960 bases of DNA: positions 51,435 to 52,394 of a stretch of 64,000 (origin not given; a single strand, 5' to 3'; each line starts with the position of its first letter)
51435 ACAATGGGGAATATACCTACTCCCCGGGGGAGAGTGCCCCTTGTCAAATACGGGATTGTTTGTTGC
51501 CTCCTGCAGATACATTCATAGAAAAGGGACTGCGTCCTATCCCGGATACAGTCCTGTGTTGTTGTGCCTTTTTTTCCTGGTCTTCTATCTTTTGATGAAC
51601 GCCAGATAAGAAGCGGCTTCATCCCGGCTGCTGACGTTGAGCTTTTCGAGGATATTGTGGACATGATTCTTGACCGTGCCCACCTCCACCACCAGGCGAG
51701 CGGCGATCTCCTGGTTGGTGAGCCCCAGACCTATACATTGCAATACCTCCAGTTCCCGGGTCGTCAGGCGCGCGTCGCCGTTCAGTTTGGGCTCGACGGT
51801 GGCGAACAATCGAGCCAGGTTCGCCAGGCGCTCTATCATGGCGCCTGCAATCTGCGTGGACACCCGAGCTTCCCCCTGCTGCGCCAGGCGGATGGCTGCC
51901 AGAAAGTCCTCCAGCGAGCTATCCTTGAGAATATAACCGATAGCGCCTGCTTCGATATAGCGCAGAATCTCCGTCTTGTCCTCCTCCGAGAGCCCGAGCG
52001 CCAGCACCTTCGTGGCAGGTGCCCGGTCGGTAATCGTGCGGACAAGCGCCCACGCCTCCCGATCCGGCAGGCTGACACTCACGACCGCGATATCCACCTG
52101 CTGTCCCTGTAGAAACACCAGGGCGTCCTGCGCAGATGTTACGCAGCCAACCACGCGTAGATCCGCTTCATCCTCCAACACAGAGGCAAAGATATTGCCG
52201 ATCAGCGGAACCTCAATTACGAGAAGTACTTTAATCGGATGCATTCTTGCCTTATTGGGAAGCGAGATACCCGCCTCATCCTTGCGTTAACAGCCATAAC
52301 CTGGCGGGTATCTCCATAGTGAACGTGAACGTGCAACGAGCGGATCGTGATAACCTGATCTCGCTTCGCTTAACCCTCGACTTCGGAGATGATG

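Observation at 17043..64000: Candidate general-stress regulon with its own operator (motif B), spanning the kinase island and the stress cluster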

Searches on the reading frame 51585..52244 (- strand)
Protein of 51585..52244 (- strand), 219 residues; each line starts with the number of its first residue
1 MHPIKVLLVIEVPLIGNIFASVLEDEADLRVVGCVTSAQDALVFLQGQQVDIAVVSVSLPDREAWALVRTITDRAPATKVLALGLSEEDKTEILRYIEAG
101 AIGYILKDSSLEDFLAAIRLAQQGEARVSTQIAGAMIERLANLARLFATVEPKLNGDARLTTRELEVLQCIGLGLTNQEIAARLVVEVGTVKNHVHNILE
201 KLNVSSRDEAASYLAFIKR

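Call 10: search_protein_families(library=pfam, proteins=[window:51585-52244:-])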
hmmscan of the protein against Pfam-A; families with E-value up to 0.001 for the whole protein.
window:51585-52244:- (219 aa): 4 families
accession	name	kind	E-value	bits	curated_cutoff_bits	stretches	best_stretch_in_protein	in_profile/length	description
PF00196.25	GerE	-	7.9e-17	61.1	23.5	1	159-213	2-56/57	Bacterial regulatory proteins, luxR family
PF00072.30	Response_reg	-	5.9e-13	49.4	30.2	1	6-119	1-111/111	Response regulator receiver domain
PF08281.18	Sigma70_r4_2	-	4.8e-05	23.4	25.7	1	172-202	24-54/54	Sigma-70, region 4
PF04545.22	Sigma70_r4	-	0.00023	21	24.1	1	158-202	3-48/50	Sigma-70, region 4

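Call 26: find_related_loci(query=window:51585-52244:-, collection=metagenome_contigs, flank=10000)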
Query window:51585-52244:- (219 aa) in metagenome_contigs; peptide patterns used: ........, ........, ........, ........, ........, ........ (x = any residue, [..] = any of these).
600 stretches matched a pattern (row limit reached: there are more); 518 encode a relative of the query (tblastn E <= 1e-3); the best 80 are kept; 80 distinct loci.
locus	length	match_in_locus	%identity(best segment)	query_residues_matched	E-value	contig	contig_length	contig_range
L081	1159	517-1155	64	1-214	9e-91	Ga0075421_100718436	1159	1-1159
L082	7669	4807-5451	61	4-219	4e-83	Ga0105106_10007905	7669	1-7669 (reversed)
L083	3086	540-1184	59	4-219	2e-83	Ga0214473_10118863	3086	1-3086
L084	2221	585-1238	61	1-219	3e-84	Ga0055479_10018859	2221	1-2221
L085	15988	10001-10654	60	1-219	2e-80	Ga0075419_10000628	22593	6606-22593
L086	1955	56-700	59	4-219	5e-83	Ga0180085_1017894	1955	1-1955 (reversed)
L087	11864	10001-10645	59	4-219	5e-79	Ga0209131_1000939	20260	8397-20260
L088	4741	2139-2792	60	1-219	3e-79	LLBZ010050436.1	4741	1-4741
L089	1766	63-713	59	2-219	5e-83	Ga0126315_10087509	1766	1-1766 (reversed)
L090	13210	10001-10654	60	1-219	1e-78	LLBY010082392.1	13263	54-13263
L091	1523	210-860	57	2-219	5e-83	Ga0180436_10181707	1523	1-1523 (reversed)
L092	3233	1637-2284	58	3-219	3e-78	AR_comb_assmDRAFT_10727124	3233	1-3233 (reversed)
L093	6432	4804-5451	60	3-219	2e-76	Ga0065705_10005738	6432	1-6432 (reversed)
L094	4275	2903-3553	56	2-219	2e-76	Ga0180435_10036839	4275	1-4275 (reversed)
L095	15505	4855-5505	59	2-219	3e-75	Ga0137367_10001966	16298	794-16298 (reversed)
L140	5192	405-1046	40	4-213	1e-40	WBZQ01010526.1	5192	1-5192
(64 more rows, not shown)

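Call 32: find_homologous_proteins(query=window:51585-52244:-)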
Query window:51585-52244:- (219 aa): 2126 proteins with E <= 0.001 among 4561 candidates; the best 120 are listed.
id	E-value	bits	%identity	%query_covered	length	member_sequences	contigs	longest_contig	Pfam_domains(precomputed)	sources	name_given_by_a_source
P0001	2.2e-130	450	100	100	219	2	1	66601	PF00196.26,PF00072.31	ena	-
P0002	7.4e-122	423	93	100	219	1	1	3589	PF00196.26,PF00072.31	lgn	-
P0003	1.5e-110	386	86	100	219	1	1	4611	PF00196.26,PF00072.31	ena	-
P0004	6.7e-110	384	86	100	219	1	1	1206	PF00196.26,PF00072.31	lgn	-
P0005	7.7e-110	383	84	100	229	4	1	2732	PF00196.26,PF00072.31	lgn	-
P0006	2.0e-103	362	82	100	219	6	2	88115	PF00196.26,PF00072.31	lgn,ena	-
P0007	7.9e-102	357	77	100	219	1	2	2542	PF00196.26,PF00072.31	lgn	-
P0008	1.8e-101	356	79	100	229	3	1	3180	PF00196.26,PF00072.31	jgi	jgi:DNA-binding NarL/FixJ family response regulator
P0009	2.8e-101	355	78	100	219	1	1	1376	PF00196.26,PF00072.31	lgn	-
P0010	8.3e-101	354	78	100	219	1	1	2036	PF00196.26,PF00072.31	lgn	-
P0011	9.2e-101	354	77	100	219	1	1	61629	PF00196.26,PF00072.31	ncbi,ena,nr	ncbi:MAG TPA: response regulator transcription factor [Anaerolineales bacterium]|nr:response regulat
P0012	1.7e-100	353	77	100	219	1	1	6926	PF00196.26,PF00072.31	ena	-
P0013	2.9e-100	352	78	100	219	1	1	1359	PF00196.26,PF00072.31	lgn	-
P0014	3.7e-100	352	77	100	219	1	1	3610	PF00196.26,PF00072.31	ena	-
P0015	1.7e-99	350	77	100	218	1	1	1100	PF00196.26,PF00072.31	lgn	-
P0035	4.0e-95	335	74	100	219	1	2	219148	PF00196.26,PF00072.31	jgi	jgi:two-component system, NarL family, nitrate/nitrite response regulator NarL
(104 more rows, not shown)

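Call 33: search_solved_structures(query=window:51585-52244:-, max_evalue=0.001)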
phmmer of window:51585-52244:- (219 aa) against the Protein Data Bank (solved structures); distinct sequences matched with E-value up to 0.001: 55.
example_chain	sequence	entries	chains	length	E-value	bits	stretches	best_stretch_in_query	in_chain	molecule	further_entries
7ve6_A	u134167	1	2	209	8.6e-22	81.4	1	4-213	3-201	Response regulator protein VraR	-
4gvp_A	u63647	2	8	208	1e-21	81.1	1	4-213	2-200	Response regulator protein vraR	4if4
5hev_A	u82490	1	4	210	2.5e-21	79.9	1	4-213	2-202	Response regulator protein VraR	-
1a04_A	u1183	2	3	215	2e-19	73.7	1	2-213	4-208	NITRATE/NITRITE RESPONSE REGULATOR PROTEIN NARL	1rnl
4ldz_A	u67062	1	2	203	7.2e-19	71.9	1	15-211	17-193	Transcriptional regulatory protein DesR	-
3c3w_A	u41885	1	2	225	1.4e-18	70.9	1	4-219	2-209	TWO COMPONENT TRANSCRIPTIONAL REGULATORY PROTEIN DEVR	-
4hye_A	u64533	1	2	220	9.4e-18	68.2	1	2-212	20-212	Response regulator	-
4yn8_A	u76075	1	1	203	1e-17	68.1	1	3-210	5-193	Response regulator ChrA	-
4zmr_A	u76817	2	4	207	3.4e-17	66.4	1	4-212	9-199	Response regulator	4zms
4wt0_B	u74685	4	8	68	6.7e-10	42.6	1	160-214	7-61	Response regulator receiver domain protein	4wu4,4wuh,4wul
4wsz_A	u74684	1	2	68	9.1e-10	42.2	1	160-214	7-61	Response regulator receiver domain protein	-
7ssi_C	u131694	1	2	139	1.2e-09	41.8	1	9-126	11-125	Transcriptional regulatory protein DesR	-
4le0_A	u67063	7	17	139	1.5e-09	41.5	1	14-126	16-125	Transcriptional regulatory protein DesR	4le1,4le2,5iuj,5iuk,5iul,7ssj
7ve4_A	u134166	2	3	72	4.2e-09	40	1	159-213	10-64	DNA-binding response regulator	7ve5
3luf_A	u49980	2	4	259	5.1e-09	39.7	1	41-110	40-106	Two-component system response regulator/GGDEF domain protein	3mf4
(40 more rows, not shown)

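Call 34: find_encoding_contigs(protein=P0006, flank=10000, max_places=2)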
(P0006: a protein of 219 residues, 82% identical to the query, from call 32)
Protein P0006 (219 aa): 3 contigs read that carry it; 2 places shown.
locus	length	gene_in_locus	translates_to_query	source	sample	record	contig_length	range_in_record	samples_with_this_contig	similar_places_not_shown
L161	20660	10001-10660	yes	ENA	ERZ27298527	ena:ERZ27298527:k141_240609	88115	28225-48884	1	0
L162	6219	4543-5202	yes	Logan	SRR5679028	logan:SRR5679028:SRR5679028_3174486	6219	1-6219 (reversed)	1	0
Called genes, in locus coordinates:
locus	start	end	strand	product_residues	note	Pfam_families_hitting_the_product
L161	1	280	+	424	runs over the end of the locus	PF01594:AI-2E_transport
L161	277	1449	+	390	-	PF01594:AI-2E_transport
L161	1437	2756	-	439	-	PF12679:ABC2_membrane_2, PF12698:ABC2_membrane_3, PF01061:ABC2_membrane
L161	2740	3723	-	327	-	PF00005:ABC_tran, PF13304:AAA_21 (weak), PF13732:DrrA1-3_C (weak)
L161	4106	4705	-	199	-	PF11821:ActD (weak)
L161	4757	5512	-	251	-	PF00106:adh_short, PF08659:KR, PF01370:Epimerase (weak), PF13561:adh_short_C2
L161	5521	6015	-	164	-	PF05974:DUF892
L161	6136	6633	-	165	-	PF20730:YetF_N (faint), PF04239:DUF421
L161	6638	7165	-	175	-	PF20730:YetF_N, PF04239:DUF421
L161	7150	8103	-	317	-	PF03631:Virul_fac_BrkB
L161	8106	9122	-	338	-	PF00296:Bac_luciferase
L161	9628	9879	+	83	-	PF12732:YtxH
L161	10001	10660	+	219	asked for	PF00072:Response_reg, PF00196:GerE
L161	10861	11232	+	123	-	PF05239:PRC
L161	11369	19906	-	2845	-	PF10091:Glycoamylase, PF06165:GH94_b-supersand, PF17167:Glyco_hydro_94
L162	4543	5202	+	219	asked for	PF00072:Response_reg, PF00196:GerE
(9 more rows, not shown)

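Call 35: find_encoding_contigs(protein=P0011, flank=10000, max_places=2)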
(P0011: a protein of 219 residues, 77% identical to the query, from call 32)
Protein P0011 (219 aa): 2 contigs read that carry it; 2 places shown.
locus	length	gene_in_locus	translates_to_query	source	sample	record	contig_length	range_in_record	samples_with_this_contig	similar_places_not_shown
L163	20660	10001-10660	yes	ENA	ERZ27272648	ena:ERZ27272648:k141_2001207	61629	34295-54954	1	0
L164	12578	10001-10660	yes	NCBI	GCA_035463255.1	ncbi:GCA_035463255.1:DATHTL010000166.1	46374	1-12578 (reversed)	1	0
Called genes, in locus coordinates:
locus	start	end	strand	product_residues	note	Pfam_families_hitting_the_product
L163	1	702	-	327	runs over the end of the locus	PF00005:ABC_tran, PF13304:AAA_21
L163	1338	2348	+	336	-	PF01075:Glyco_transf_9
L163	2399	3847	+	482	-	PF13439:Glyco_transf_4, PF13579:Glyco_trans_4_4, PF13580:SIS_2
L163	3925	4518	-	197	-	PF11821:ActD (weak)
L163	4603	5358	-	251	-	PF00106:adh_short, PF08659:KR, PF01370:Epimerase (weak), PF13561:adh_short_C2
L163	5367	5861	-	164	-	PF05974:DUF892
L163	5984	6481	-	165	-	PF20730:YetF_N (weak), PF04239:DUF421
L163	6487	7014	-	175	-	PF20730:YetF_N, PF04239:DUF421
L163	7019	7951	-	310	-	PF03631:Virul_fac_BrkB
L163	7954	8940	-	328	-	PF00296:Bac_luciferase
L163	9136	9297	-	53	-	PF07043:DUF1328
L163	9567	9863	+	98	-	PF12732:YtxH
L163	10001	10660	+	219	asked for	PF00072:Response_reg, PF00196:GerE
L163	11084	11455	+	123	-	PF05239:PRC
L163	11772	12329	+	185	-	PF01872:RibD_C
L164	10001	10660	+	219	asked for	PF00072:Response_reg, PF00196:GerE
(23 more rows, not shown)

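Call 36: find_encoding_contigs(protein=P0035, flank=10000, max_places=2)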
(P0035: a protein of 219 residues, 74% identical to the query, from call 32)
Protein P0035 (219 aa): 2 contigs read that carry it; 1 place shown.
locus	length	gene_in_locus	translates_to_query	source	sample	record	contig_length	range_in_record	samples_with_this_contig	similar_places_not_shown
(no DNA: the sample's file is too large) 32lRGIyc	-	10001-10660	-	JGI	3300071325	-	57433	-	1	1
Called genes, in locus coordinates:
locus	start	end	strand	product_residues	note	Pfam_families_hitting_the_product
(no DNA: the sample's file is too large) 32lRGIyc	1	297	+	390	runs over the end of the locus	PF01594:AI-2E_transport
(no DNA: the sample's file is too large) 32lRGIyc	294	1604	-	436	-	PF12679:ABC2_membrane_2, PF12698:ABC2_membrane_3, PF01061:ABC2_membrane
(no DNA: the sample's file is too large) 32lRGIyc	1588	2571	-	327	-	PF00005:ABC_tran, PF13304:AAA_21, PF13732:DrrA1-3_C (weak)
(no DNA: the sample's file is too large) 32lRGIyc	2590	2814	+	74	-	-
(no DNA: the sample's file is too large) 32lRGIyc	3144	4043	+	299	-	PF13439:Glyco_transf_4, PF13579:Glyco_trans_4_4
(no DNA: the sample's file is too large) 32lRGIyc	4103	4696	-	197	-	-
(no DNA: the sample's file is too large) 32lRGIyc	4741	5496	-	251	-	PF00106:adh_short, PF08659:KR, PF13561:adh_short_C2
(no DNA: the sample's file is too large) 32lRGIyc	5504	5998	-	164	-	PF05974:DUF892, PF09537:DUF2383 (weak)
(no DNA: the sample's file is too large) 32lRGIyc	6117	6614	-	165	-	PF20730:YetF_N (weak), PF04239:DUF421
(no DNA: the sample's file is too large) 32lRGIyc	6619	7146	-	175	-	PF20730:YetF_N, PF04239:DUF421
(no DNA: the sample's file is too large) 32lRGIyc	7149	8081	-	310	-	PF03631:Virul_fac_BrkB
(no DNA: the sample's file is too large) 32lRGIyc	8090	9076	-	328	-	PF00296:Bac_luciferase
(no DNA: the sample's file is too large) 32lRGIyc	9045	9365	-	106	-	-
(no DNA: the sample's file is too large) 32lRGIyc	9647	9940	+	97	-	-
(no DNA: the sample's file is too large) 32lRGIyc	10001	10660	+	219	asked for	PF00072:Response_reg, PF00196:GerE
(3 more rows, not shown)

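Call 67: find_homologous_proteins(query=L140:402-1148:+, max_evalue=1e-20)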
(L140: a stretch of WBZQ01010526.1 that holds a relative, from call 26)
Query L140:402-1148:+ (249 aa): 1416 proteins with E <= 1e-20 among 8000 candidates; the best 120 are listed.
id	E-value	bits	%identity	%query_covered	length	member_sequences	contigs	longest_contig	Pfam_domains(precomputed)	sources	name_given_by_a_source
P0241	6.3e-149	512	97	100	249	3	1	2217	PF00196.26,PF00072.31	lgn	-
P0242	9.4e-123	426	82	100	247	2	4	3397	PF00196.26,PF00072.31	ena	-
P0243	1.2e-115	403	76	100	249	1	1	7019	PF00196.26,PF00072.31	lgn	-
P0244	1.0e-106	374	72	100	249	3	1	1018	PF00196.26,PF00072.31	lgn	-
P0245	3.3e-89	317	66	98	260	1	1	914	PF00196.26,PF04545.23,PF08281.19,PF00072.31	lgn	-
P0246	7.2e-87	309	61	98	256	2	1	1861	PF00196.26,PF04545.23,PF08281.19,PF00072.31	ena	-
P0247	2.4e-86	307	62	98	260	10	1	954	PF00196.26,PF04545.23,PF00072.31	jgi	-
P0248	8.3e-86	305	61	99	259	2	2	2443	PF00196.26,PF04545.23,PF00072.31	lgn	-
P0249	4.2e-85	303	65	89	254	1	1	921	PF00196.26,PF00072.31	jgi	-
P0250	2.9e-84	300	64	90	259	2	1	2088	PF00196.26,PF04545.23,PF00072.31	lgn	-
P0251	8.8e-84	299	60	100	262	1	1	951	PF00196.26,PF08281.19,PF00072.31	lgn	-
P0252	1.0e-83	299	63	90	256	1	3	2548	PF00196.26,PF04545.23,PF08281.19,PF00072.31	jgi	jgi:two-component system, NarL family, nitrate/nitrite response regulator NarL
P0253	1.1e-82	295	62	93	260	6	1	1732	PF00196.26,PF04545.23,PF00072.31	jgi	jgi:DNA-binding NarL/FixJ family response regulator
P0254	1.5e-82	295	62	94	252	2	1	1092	PF00196.26,PF04545.23,PF00072.31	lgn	-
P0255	1.7e-82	295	63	89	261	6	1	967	PF00196.26,PF04545.23,PF00072.31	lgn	-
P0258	6.2e-81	289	59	100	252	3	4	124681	PF00196.26,PF04545.23,PF00072.31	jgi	jgi:DNA-binding NarL/FixJ family response regulator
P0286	1.2e-70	256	51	98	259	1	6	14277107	PF00196.26,PF00072.31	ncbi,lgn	ncbi:MAG: response regulator transcription factor [Caldilineaceae bacterium]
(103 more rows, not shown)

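Call 68: find_encoding_contigs(protein=P0286, flank=10000, max_places=1)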
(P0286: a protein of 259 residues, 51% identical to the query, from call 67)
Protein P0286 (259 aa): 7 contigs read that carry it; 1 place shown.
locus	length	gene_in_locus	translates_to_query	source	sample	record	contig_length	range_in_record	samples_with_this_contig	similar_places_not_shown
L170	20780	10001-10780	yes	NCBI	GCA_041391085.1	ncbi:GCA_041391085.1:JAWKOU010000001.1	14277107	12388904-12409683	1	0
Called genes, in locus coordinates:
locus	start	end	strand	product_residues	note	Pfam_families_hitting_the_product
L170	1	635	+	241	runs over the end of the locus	PF00497:SBP_bac_3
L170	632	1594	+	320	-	PF01545:Cation_efflux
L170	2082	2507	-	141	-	PF00072:Response_reg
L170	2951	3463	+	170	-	PF00011:HSP20, PF17886:ArsA_HSP20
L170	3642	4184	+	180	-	PF04972:BON (weak)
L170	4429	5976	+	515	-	PF01663:Phosphodiest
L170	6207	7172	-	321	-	PF02779:Transket_pyr, PF02780:Transketolase_C, PF22613:Transketolase_C_1 (weak)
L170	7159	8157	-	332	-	PF13292:DXP_synthase_N (weak), PF00456:Transketolase_N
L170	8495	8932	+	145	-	PF02308:MgtC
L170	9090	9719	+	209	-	PF00072:Response_reg, PF00196:GerE, PF08281:Sigma70_r4_2 (weak)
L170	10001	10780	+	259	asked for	PF00072:Response_reg, PF00196:GerE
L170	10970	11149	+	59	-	-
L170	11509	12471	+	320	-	PF00561:Abhydrolase_1, PF12146:Hydrolase_4, PF12697:Abhydrolase_6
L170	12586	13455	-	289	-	PF00582:Usp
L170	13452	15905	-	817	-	PF20437:LonC_helical, PF13654:AAA_32, PF20436:LonB_AAA-LID, PF05362:Lon_C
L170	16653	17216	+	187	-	PF01583:APS_kinase, PF08433:KTI12 (weak), PF13671:AAA_33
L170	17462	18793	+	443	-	-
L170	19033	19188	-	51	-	PF11752:DUF3309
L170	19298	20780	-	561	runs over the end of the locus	PF00174:Oxidored_molyb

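Call 69: find_encoding_contigs(protein=P0258, flank=10000, max_places=1)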
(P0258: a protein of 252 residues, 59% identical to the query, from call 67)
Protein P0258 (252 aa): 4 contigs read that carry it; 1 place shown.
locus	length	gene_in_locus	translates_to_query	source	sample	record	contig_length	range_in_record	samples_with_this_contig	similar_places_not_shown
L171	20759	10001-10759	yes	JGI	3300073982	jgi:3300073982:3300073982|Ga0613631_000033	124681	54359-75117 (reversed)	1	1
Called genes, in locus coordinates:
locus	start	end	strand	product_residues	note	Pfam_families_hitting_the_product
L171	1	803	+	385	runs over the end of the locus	PF18845:baeRF_family3, PF18848:baeRF_family6, PF18849:baeRF_family7, PF18851:baeRF_family8, PF18855:baeRF_family11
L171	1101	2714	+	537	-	PF01663:Phosphodiest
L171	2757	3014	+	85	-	-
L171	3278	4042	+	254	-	PF05239:PRC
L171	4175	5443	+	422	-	PF01406:tRNA-synt_1e, PF01921:tRNA-synt_1f (faint), PF09334:tRNA-synt_1g (weak), PF00133:tRNA-synt_1 (weak), PF09334:tRNA-synt_1g (weak), PF09190:DALR_2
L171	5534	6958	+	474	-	PF02469:Fasciclin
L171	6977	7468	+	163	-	PF14376:Haem_bd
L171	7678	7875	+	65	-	PF05532:CsbD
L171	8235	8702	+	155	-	PF11127:YgaP-like_TM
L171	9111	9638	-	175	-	PF09537:DUF2383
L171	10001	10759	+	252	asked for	PF00072:Response_reg, PF00196:GerE, PF04545:Sigma70_r4 (weak)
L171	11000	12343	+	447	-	PF01594:AI-2E_transport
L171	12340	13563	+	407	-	PF01594:AI-2E_transport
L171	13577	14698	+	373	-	PF03631:Virul_fac_BrkB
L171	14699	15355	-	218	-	PF01385:OrfB_IS605, PF07282:Cas12f1-like_TNB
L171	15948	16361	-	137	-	-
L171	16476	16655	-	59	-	PF07043:DUF1328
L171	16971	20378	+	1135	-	PF08447:PAS_3, PF00989:PAS, PF08448:PAS_4, PF13426:PAS_9, PF01590:GAF, PF13185:GAF_2, PF08448:PAS_4, PF08447:PAS_3, +11 more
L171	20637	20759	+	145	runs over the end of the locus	PF00072:Response_reg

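Call 82: search_protein_families(library=ncbifam, proteins=[window:51585-52244:-], max_evalue=0.001)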
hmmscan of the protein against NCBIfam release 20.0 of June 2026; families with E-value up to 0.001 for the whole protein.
window:51585-52244:- (219 aa): 53 families (the best 25 are shown)
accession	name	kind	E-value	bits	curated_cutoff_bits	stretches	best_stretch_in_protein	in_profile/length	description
NF047785.1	respo_reg_MadR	equivalog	2.7e-29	102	300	1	4-211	1-200/209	MadR family response regulator transcription factor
NF007935.0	PRK10651.1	equivalog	1.2e-27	96.5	250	1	3-214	6-210/216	two-component system response regulator NarL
NF052445.1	RespRegMctR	equivalog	5e-27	94.7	300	1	3-211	1-196/205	two-component system response regulator MctR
NF007708.0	PRK10403.1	equivalog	1.2e-23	83.7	343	1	2-210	5-204/215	nitrate/nitrite response regulator protein NarP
NF011896.0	PRK15369.1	equivalog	9.3e-23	80.9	242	1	2-206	2-196/211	two component system response regulator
NF007018.1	PRK09483.1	equivalog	1.5e-19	70.5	280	1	4-209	2-198/217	UvrY/SirA/GacA family response regulator transcription factor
NF007685.0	PRK10360.1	equivalog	5.3e-18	65.5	258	1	5-211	3-189/196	response regulator transcription factor UhpA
NF007403.0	PRK09935.1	equivalog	1.7e-16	60.5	271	1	1-212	1-202/210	fimbria biosynthesis transcriptional regulator FimZ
NF041830.1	RR_TF_ErdR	exception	1.5e-14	54.3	390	1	50-214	50-205/213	response regulator transcription factor ErdR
TIGR03020.2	EpsA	equivalog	7.9e-14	51.9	170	1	157-212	188-243/247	XrtB/PEP-CTERM-associated transcriptional regulator EpsA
NF007505.1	PRK10100.1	equivalog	2.9e-13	50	250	1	69-213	62-198/204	biofilm master transcriptional regulator CsgD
NF052366.1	photon_PedR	equivalog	1e-11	44.8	120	1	159-207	2-50/74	photosynthetic electron transport-dependent transcriptional regulator PedR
NF003420.0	PRK04841.1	equivalog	1.3e-11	43.3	537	1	152-212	831-891/903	HTH-type transcriptional regulator MalT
NF007419.0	PRK09958.1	equivalog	3e-10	40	251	1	13-206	10-190/204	acid-sensing system DNA-binding response regulator EvgA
NF001965.0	PRK00742.1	subfamily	3e-10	39.8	293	1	2-110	2-110/357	chemotaxis-specific protein-glutamate methyltransferase CheB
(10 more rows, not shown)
